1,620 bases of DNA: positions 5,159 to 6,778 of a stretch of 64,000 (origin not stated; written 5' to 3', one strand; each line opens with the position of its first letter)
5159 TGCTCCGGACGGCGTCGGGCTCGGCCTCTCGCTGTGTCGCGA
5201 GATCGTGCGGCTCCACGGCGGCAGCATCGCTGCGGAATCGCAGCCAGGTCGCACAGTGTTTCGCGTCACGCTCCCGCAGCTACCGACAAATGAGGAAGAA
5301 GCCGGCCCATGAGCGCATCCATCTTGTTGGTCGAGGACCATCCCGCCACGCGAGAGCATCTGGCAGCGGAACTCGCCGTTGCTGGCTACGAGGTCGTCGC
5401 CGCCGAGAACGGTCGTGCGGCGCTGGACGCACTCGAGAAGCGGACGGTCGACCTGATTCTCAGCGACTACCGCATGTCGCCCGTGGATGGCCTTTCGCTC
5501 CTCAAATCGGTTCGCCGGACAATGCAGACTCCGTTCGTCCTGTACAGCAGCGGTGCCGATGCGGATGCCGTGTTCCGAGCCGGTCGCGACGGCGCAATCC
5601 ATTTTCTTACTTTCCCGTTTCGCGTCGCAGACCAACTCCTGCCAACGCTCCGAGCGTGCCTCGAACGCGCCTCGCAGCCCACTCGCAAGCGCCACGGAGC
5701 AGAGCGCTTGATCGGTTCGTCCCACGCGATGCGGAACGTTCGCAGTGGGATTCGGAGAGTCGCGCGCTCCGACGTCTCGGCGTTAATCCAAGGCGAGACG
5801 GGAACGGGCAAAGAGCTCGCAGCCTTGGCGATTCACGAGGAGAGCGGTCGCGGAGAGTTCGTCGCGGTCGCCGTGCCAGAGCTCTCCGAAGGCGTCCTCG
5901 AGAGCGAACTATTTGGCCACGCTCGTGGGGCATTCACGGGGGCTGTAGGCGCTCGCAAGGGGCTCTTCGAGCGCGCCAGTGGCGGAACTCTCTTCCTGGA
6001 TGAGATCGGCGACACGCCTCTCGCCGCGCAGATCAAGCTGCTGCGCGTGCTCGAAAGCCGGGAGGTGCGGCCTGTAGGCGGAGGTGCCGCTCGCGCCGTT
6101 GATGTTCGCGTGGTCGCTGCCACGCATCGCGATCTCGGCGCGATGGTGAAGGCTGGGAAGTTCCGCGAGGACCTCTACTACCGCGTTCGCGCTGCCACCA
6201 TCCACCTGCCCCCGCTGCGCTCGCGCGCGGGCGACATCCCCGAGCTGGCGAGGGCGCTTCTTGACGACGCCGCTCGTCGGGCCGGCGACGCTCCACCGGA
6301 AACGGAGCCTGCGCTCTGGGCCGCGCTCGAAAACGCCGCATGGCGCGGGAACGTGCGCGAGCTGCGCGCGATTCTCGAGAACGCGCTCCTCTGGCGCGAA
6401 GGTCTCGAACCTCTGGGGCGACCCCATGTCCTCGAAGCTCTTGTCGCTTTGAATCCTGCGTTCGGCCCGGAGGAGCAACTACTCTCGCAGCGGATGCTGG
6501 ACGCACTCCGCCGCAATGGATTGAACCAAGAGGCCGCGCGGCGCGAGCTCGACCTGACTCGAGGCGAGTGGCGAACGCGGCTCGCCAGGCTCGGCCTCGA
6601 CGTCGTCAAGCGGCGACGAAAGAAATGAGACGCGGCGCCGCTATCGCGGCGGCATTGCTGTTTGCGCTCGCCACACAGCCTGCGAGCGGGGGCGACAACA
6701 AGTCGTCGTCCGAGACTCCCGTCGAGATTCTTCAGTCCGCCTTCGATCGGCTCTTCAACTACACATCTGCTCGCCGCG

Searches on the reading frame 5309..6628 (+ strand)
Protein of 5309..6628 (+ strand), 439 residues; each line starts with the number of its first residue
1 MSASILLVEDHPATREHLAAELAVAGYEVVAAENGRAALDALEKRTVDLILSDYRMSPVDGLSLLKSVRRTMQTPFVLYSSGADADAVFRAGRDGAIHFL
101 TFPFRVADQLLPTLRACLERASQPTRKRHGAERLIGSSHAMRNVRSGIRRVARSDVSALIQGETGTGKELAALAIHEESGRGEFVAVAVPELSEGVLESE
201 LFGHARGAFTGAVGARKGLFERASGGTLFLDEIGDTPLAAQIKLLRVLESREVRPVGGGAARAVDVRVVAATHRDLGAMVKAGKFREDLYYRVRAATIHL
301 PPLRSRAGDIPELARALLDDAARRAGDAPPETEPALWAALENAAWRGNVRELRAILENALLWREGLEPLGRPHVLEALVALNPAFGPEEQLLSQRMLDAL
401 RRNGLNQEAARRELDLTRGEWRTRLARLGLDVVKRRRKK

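Call 52: search_protein_families(library=pfam, proteins=[window:5309-6628:+], max_evalue=0.001)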
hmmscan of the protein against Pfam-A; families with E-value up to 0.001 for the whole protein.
window:5309-6628:+ (439 aa): 5 families
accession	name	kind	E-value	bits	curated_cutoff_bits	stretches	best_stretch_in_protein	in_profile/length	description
PF00158.32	Sigma54_activat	-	5.2e-61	205.6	20.2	1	134-298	1-167/168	Sigma-54 interaction domain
PF00072.30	Response_reg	-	7.7e-19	68.4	30.2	1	5-106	1-103/111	Response regulator receiver domain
PF14532.12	Sigma54_activ_2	-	9.6e-18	65.2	25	1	135-303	1-138/138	Sigma-54 interaction domain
PF25601.1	AAA_lid_14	-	2.5e-13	50.1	27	1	304-365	1-62/87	AAA+ ATPase lid domain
PF07728.20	AAA_5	-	0.00022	21.7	22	1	159-274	3-123/139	AAA domain (dynein-related subfamily)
